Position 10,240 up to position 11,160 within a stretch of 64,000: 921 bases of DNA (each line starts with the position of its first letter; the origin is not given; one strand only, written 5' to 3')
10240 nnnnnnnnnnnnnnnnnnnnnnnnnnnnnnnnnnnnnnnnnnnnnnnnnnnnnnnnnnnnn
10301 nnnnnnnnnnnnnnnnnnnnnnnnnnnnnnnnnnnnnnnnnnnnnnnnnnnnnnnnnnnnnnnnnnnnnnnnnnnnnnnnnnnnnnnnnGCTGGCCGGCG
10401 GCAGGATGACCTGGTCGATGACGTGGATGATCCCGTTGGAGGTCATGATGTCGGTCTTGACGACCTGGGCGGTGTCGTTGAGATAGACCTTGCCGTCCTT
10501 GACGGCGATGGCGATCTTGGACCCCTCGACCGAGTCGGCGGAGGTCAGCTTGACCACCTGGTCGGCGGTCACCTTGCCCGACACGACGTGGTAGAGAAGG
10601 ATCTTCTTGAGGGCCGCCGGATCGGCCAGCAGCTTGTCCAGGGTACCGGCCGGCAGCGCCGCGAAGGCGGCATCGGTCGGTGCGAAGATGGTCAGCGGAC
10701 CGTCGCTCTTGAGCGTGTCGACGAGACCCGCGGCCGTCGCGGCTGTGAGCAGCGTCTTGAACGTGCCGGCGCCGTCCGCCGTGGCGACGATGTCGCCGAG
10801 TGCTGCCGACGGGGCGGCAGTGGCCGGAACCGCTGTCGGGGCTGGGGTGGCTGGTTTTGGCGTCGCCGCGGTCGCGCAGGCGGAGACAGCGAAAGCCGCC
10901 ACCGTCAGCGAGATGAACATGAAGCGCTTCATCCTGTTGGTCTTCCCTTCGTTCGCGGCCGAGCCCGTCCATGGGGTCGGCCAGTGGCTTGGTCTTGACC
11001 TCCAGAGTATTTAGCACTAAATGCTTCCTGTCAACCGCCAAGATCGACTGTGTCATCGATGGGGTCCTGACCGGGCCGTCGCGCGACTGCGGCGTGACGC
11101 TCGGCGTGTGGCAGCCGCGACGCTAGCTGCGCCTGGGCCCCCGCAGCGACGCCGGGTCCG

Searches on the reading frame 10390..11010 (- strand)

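Call 67: search_protein_families(library=pfam, proteins=[window:10390-11010:-], max_evalue=0.001)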
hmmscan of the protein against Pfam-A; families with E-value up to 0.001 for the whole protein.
window:10390-11010:- (207 aa): 1 family
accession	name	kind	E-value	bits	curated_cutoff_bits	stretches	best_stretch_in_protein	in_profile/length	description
PF02469.27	Fasciclin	-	1.9e-40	138.3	22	1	83-204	2-123/123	Fasciclin domain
